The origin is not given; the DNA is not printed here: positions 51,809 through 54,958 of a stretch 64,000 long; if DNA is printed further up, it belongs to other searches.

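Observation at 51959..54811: In-frame fusion of a tungsten/molybdenum-type aldehyde:ferredoxin oxidoreductase with an Fe-alcohol dehydrogenase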

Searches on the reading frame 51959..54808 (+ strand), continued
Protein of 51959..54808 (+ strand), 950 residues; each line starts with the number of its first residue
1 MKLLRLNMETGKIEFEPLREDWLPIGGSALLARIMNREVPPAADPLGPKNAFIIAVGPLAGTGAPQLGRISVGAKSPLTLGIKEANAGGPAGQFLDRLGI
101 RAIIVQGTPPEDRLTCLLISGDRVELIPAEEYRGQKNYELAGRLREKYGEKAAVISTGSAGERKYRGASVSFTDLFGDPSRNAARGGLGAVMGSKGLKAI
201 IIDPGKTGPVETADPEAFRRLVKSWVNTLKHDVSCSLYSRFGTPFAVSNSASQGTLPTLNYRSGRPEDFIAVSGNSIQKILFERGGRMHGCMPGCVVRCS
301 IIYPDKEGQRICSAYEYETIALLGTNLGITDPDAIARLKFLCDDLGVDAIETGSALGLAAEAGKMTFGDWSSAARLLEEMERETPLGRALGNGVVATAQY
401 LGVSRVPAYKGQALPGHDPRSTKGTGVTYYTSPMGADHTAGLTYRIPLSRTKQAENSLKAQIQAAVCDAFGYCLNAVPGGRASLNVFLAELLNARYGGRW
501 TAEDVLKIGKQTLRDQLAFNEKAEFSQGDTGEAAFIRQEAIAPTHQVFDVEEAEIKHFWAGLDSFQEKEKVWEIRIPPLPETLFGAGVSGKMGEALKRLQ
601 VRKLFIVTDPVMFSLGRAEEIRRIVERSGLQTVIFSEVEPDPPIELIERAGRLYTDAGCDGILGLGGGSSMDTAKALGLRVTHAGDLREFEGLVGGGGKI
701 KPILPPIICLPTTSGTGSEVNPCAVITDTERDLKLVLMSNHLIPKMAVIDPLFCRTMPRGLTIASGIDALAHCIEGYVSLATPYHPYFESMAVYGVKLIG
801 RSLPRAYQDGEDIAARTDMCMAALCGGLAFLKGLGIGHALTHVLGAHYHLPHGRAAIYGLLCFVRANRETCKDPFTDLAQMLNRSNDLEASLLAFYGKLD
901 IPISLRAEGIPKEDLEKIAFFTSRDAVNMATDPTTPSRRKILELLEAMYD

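Call 30: search_protein_families(library=pfam, proteins=[P0125, P0129, P0205, P0227, P0239, P0157, P0217, P0264, P0127, P0250], max_evalue=0.00001)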
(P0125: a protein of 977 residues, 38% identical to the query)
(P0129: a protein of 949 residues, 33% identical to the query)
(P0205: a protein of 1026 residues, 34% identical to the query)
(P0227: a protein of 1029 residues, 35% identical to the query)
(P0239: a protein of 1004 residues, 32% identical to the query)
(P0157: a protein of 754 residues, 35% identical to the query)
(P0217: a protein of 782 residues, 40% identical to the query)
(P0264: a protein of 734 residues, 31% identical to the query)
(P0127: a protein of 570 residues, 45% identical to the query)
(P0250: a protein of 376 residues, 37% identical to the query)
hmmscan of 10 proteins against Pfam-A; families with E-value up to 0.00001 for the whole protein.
P0125 (977 aa): 5 families
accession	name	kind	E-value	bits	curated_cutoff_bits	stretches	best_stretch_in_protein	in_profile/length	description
PF01314.23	AFOR_C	-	1.2e-74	252.2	27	1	224-576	2-362/385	Aldehyde ferredoxin oxidoreductase, domains 2 & 3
PF02730.20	AFOR_N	-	1e-55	189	29.8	1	3-206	2-197/199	Aldehyde ferredoxin oxidoreductase, N-terminal domain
PF25137.1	ADH_Fe_C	-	5.1e-54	183.4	27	1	776-977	1-194/194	Fe-containing alcohol dehydrogenase family, C-terminal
PF00465.25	Fe-ADH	-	1.8e-44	151.8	31.3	1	598-765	2-168/168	Iron-containing alcohol dehydrogenase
PF13685.12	Fe-ADH_2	-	1.7e-09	38.3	28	1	610-700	10-98/149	Iron-containing alcohol dehydrogenase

P0129 (949 aa): 5 families
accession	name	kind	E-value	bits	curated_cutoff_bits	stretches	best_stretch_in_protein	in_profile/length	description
PF02730.20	AFOR_N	-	5.2e-58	196.5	29.8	1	3-203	2-197/199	Aldehyde ferredoxin oxidoreductase, N-terminal domain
PF01314.23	AFOR_C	-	8.3e-52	177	27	1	230-573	13-372/385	Aldehyde ferredoxin oxidoreductase, domains 2 & 3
PF25137.1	ADH_Fe_C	-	1.4e-44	152.5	27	1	751-945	1-193/194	Fe-containing alcohol dehydrogenase family, C-terminal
PF00465.25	Fe-ADH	-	1.9e-44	151.7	31.3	1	574-740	2-168/168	Iron-containing alcohol dehydrogenase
PF13685.12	Fe-ADH_2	-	2.3e-13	50.9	28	1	579-673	3-95/149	Iron-containing alcohol dehydrogenase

P0205 (1026 aa): 5 families
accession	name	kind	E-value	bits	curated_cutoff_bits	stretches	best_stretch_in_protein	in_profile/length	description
PF01314.23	AFOR_C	-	1.7e-120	403.2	27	1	617-1025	4-385/385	Aldehyde ferredoxin oxidoreductase, domains 2 & 3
PF02730.20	AFOR_N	-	3.8e-61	206.8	29.8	1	407-598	1-197/199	Aldehyde ferredoxin oxidoreductase, N-terminal domain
PF00465.25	Fe-ADH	-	3.4e-46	157.3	31.3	1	28-194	4-168/168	Iron-containing alcohol dehydrogenase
PF25137.1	ADH_Fe_C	-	3.8e-46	157.7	27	1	205-395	1-192/194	Fe-containing alcohol dehydrogenase family, C-terminal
PF13685.12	Fe-ADH_2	-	1.4e-12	48.3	28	1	31-134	3-104/149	Iron-containing alcohol dehydrogenase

P0227 (1029 aa): 5 families
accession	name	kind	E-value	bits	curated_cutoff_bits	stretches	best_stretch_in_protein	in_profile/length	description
PF01314.23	AFOR_C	-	2e-94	317.3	27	1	646-1028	3-369/385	Aldehyde ferredoxin oxidoreductase, domains 2 & 3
PF02730.20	AFOR_N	-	1e-60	205.3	29.8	1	421-613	1-198/199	Aldehyde ferredoxin oxidoreductase, N-terminal domain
PF00465.25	Fe-ADH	-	1.8e-45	155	31.3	1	31-196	5-168/168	Iron-containing alcohol dehydrogenase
PF25137.1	ADH_Fe_C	-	5e-43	147.5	27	1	207-397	1-192/194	Fe-containing alcohol dehydrogenase family, C-terminal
PF13685.12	Fe-ADH_2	-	3.5e-08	34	28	1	34-129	4-97/149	Iron-containing alcohol dehydrogenase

P0239 (1004 aa): 5 families
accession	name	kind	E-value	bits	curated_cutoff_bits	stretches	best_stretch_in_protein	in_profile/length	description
PF01314.23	AFOR_C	-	1.2e-99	334.5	27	1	607-993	3-385/385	Aldehyde ferredoxin oxidoreductase, domains 2 & 3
PF02730.20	AFOR_N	-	1.8e-79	266.6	29.8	1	393-592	2-198/199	Aldehyde ferredoxin oxidoreductase, N-terminal domain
PF25137.1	ADH_Fe_C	-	9.6e-49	166.2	27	1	184-380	1-191/194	Fe-containing alcohol dehydrogenase family, C-terminal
PF00465.25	Fe-ADH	-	2.5e-45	154.5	31.3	1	7-173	1-168/168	Iron-containing alcohol dehydrogenase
PF13685.12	Fe-ADH_2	-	4.5e-08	33.7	28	1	20-108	14-100/149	Iron-containing alcohol dehydrogenase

P0157 (754 aa): 4 families
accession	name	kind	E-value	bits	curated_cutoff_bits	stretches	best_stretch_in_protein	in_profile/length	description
PF02730.20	AFOR_N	-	1.8e-62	211.1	29.8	1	13-213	2-197/199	Aldehyde ferredoxin oxidoreductase, N-terminal domain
PF01314.23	AFOR_C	-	1.5e-59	202.5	27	1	236-582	6-368/385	Aldehyde ferredoxin oxidoreductase, domains 2 & 3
PF00465.25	Fe-ADH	-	1.5e-39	135.8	31.3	1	587-742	2-154/168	Iron-containing alcohol dehydrogenase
PF13685.12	Fe-ADH_2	-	8e-09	36.1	28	1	592-686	3-95/149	Iron-containing alcohol dehydrogenase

P0217 (782 aa): 2 families
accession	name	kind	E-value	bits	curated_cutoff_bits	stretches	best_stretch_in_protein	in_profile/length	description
PF01314.23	AFOR_C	-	7.4e-67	226.6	27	1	227-561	5-348/385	Aldehyde ferredoxin oxidoreductase, domains 2 & 3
PF02730.20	AFOR_N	-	3.6e-51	174.2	29.8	1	3-207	2-198/199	Aldehyde ferredoxin oxidoreductase, N-terminal domain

P0264 (734 aa): 2 families
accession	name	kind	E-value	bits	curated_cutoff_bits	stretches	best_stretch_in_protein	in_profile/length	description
PF01314.23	AFOR_C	-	8.1e-44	150.7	27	1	390-717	8-345/385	Aldehyde ferredoxin oxidoreductase, domains 2 & 3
PF02730.20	AFOR_N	-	3.3e-40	138.4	29.8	1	163-366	1-197/199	Aldehyde ferredoxin oxidoreductase, N-terminal domain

P0127 (570 aa): 2 families
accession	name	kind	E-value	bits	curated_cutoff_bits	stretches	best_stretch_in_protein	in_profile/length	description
PF01314.23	AFOR_C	-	1.9e-62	212.1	27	1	221-547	3-345/385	Aldehyde ferredoxin oxidoreductase, domains 2 & 3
PF02730.20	AFOR_N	-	4.5e-57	193.5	29.8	1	2-204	2-198/199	Aldehyde ferredoxin oxidoreductase, N-terminal domain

P0250 (376 aa): 3 families
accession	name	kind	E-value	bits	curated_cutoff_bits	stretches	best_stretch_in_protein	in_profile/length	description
PF00465.25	Fe-ADH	-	1.3e-50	171.8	31.3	1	8-180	1-168/168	Iron-containing alcohol dehydrogenase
PF25137.1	ADH_Fe_C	-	2.8e-45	154.8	27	1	191-376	1-194/194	Fe-containing alcohol dehydrogenase family, C-terminal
PF13685.12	Fe-ADH_2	-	3.4e-12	47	28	1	13-108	2-95/149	Iron-containing alcohol dehydrogenase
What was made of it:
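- Closest known: Other uncharacterised AOR/Fe-ADH fusions: the P0125 family. Same: The same pair of domains (call 30).
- The P0205/P0227 and P0239 families are ADH->AOR (call 30).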

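Call 31: list_cluster_members(proteins=[P0046, P0125, P0129, P0205, P0127, P0085])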
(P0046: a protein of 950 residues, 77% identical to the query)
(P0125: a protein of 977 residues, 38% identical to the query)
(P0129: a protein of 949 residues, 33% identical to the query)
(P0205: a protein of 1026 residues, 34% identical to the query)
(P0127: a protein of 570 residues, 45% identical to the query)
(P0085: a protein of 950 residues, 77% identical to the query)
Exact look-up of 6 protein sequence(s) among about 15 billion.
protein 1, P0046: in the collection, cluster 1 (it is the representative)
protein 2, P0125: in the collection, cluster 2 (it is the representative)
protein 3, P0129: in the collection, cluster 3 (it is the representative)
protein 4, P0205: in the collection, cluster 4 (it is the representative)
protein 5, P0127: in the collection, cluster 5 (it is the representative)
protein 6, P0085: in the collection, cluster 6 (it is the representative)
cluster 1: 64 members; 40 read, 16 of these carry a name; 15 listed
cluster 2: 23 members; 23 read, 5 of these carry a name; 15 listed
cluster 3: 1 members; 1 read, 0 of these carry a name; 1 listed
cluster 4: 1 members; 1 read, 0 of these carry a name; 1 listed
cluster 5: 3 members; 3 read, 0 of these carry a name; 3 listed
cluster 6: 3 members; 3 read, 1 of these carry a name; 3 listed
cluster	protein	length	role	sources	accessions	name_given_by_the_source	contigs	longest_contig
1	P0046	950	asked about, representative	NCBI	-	-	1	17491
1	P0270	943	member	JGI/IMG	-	aldehyde:ferredoxin oxidoreductase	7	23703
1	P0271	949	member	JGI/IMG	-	aldehyde:ferredoxin oxidoreductase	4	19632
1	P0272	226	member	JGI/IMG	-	alcohol dehydrogenase class IV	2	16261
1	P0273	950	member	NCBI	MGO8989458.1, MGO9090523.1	MAG: iron-containing alcohol dehydrogenase [bacterium]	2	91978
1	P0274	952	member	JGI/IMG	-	aldehyde:ferredoxin oxidoreductase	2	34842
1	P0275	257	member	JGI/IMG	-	alcohol dehydrogenase class IV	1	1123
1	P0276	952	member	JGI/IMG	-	aldehyde:ferredoxin oxidoreductase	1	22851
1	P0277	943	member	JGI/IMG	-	aldehyde:ferredoxin oxidoreductase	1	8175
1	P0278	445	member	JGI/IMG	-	alcohol dehydrogenase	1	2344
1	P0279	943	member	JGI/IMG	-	aldehyde:ferredoxin oxidoreductase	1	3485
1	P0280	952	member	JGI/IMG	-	aldehyde:ferredoxin oxidoreductase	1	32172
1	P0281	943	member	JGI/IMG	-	aldehyde:ferredoxin oxidoreductase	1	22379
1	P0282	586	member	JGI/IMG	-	alcohol dehydrogenase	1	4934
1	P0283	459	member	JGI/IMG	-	alcohol dehydrogenase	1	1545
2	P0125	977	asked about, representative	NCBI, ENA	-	-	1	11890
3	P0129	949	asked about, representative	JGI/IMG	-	-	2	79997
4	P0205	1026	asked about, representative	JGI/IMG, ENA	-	-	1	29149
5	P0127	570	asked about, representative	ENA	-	-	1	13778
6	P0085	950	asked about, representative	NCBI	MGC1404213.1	MAG: iron-containing alcohol dehydrogenase [Thermodesulfobacteriota bacterium]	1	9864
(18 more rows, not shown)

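Call 36: find_homologous_proteins(query=P0125, max_evalue=1e-30)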
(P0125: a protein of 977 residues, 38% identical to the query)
Query P0125 (977 aa): 7999 proteins with E <= 1e-30 among 8000 candidates; the best 120 are listed.
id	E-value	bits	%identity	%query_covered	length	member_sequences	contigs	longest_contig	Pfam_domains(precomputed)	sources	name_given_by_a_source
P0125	0.0e+0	2229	100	100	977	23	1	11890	PF13685.13,PF02730.21,PF01314.24,PF25137.1,PF00465.26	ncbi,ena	-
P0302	0.0e+0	2014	89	100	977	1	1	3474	PF13685.13,PF02730.21,PF01314.24,PF25137.1,PF00465.26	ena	-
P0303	0.0e+0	1967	88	100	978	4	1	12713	PF13685.13,PF02730.21,PF01314.24,PF25137.1,PF00465.26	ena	-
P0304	0.0e+0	1957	87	100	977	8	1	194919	PF13685.13,PF02730.21,PF01314.24,PF25137.1,PF00465.26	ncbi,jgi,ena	-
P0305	0.0e+0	1952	86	100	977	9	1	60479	PF13685.13,PF02730.21,PF01314.24,PF25137.1,PF00465.26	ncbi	-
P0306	0.0e+0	1900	88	96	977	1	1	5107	PF13685.13,PF02730.21,PF01314.24,PF25137.1,PF00465.26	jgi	-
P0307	0.0e+0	1899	85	100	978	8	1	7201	PF13685.13,PF02730.21,PF01314.24,PF25137.1,PF00465.26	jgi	jgi:aldehyde:ferredoxin oxidoreductase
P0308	0.0e+0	1887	84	100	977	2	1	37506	PF13685.13,PF02730.21,PF01314.24,PF25137.1,PF00465.26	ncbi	-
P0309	0.0e+0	1877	83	100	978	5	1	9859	PF13685.13,PF02730.21,PF01314.24,PF25137.1,PF00465.26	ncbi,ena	-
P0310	0.0e+0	1832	81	100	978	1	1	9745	PF13685.13,PF02730.21,PF01314.24,PF25137.1,PF00465.26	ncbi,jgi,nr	ncbi:MAG: iron-containing alcohol dehydrogenase [Deltaproteobacteria bacterium]|nr:iron-containing a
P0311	0.0e+0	1780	92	86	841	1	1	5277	PF13685.13,PF02730.21,PF01314.24,PF25137.1,PF00465.26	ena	-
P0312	0.0e+0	1628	71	100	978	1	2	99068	PF13685.13,PF02730.21,PF01314.24,PF25137.1,PF00465.26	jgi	jgi:aldehyde:ferredoxin oxidoreductase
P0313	0.0e+0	1578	84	83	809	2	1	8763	PF13685.13,PF02730.21,PF01314.24,PF25137.1,PF00465.26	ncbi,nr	ncbi:iron-containing alcohol dehydrogenase, partial [bacterium]|nr:iron-containing alcohol dehydroge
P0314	0.0e+0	1561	68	100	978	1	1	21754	PF13685.13,PF02730.21,PF01314.24,PF25137.1,PF00465.26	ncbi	-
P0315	0.0e+0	1489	66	100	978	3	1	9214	PF13685.13,PF02730.21,PF01314.24,PF25137.1,PF00465.26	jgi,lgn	jgi:aldehyde:ferredoxin oxidoreductase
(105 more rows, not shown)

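Call 38: find_encoding_contigs(protein=P0304, flank=8000, max_places=3)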
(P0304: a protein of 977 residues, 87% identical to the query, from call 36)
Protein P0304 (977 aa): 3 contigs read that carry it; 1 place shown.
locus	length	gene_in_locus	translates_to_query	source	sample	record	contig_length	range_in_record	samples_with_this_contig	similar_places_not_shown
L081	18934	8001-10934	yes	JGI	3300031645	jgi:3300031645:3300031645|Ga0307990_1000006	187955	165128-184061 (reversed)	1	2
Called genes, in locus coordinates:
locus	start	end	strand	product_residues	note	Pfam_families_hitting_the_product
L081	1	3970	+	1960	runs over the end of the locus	PF00069:Pkinase, PF07714:PK_Tyr_Ser-Thr, PF13191:AAA_16, PF01590:GAF, PF13185:GAF_2, PF00989:PAS, PF13188:PAS_8, PF13426:PAS_9, +7 more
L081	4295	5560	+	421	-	PF02771:Acyl-CoA_dh_N, PF02770:Acyl-CoA_dh_M, PF00441:Acyl-CoA_dh_1, PF08028:Acyl-CoA_dh_2 (weak)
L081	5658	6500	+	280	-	PF00106:adh_short, PF08659:KR, PF13561:adh_short_C2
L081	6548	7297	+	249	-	PF00106:adh_short, PF08659:KR, PF13561:adh_short_C2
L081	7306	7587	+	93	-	-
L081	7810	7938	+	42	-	-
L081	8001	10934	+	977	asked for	PF02730:AFOR_N, PF01314:AFOR_C, PF00465:Fe-ADH, PF13685:Fe-ADH_2, PF25137:ADH_Fe_C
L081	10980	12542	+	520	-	PF00501:AMP-binding, PF13193:AMP-binding_C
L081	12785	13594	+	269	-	PF00378:ECH_1, PF16113:ECH_2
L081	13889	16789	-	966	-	PF08269:dCache_2, PF17200:sCache_2, PF17201:Cache_3-Cache_2, PF13188:PAS_8 (weak), PF13426:PAS_9, PF00571:CBS (weak), PF03445:DUF294, PF10335:DUF294_C, +1 more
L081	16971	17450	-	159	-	PF17200:sCache_2, PF08269:dCache_2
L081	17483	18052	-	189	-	PF01184:Gpr1_Fun34_YaaH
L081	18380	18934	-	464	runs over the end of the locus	PF00072:Response_reg, PF00158:Sigma54_activat, PF01078:Mg_chelatase (faint), PF14532:Sigma54_activ_2, PF07728:AAA_5 (weak), PF25601:AAA_lid_14, PF02954:HTH_8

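Call 39: find_encoding_contigs(protein=P0312, flank=8000, max_places=2)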
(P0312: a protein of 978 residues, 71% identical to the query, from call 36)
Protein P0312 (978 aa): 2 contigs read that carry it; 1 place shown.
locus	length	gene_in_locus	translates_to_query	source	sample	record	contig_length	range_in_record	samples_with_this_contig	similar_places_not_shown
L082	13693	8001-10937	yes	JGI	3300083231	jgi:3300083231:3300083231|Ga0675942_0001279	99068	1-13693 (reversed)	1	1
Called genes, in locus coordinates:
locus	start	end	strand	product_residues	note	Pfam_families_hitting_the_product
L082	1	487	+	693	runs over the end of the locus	PF01590:GAF (weak), PF13185:GAF_2 (weak), PF00158:Sigma54_activat, PF14532:Sigma54_activ_2, PF07724:AAA_2 (weak), PF07728:AAA_5 (weak), PF25601:AAA_lid_14, PF02954:HTH_8 (weak)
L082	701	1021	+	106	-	PF03992:ABM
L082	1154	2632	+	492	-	PF06980:DUF1302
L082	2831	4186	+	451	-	PF07044:DUF1329, PF17131:TP_0789-like (faint)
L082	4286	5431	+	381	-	PF14870:PSII_BNR (weak), PF15902:Sortilin-Vps10 (faint), PF02012:BNR (faint), PF14870:PSII_BNR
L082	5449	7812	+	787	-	PF03176:MMPL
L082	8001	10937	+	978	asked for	PF02730:AFOR_N, PF01314:AFOR_C, PF00465:Fe-ADH, PF13685:Fe-ADH_2, PF25137:ADH_Fe_C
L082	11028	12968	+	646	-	PF00753:Lactamase_B (weak), PF14863:Alkyl_sulf_dimr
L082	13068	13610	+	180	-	PF00440:TetR_N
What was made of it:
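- In the P0125 family the gene sits between ACAD/SDR genes and an acyl-CoA ligase plus enoyl-CoA hydratase, or next to an alkyl-sulfatase-type gene (calls 38, 39). One is ACAD-SDR-SDR-fusion-AMP ligase-ECH, and the other is MMPL-fusion-alkyl sulfatase (calls 38, 39).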

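Call 40: find_encoding_contigs(protein=P0001, flank=10000, max_places=2)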
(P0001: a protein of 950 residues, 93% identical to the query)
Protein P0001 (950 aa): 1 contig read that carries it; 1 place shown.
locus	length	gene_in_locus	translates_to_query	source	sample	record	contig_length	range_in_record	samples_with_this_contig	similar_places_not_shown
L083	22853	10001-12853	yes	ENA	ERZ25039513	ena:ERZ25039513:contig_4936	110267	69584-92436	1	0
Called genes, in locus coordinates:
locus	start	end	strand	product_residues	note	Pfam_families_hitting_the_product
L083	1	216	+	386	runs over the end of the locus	PF13433:Peripla_BP_5, PF13458:Peripla_BP_6, PF01094:ANF_receptor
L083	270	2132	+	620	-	PF17203:sCache_3_2, PF00672:HAMP, PF13188:PAS_8 (weak), PF13426:PAS_9 (weak), PF00512:HisKA, PF02518:HATPase_c, PF14501:HATPase_c_5 (weak)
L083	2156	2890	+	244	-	PF00072:Response_reg, PF01740:STAS, PF13466:STAS_2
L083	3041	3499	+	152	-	PF00578:AhpC-TSA, PF08534:Redoxin (weak)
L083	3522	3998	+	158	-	-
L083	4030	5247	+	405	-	PF00581:Rhodanese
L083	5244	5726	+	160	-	PF07291:MauE, PF07681:DoxX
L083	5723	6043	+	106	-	-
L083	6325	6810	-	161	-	-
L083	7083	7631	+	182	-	PF00106:adh_short, PF13561:adh_short_C2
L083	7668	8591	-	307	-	PF00441:Acyl-CoA_dh_1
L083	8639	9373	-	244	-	PF02770:Acyl-CoA_dh_M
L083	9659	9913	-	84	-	PF08269:dCache_2, PF17200:sCache_2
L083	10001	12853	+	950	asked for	PF02730:AFOR_N, PF01314:AFOR_C, PF00465:Fe-ADH, PF13685:Fe-ADH_2, PF25137:ADH_Fe_C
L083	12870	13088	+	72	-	-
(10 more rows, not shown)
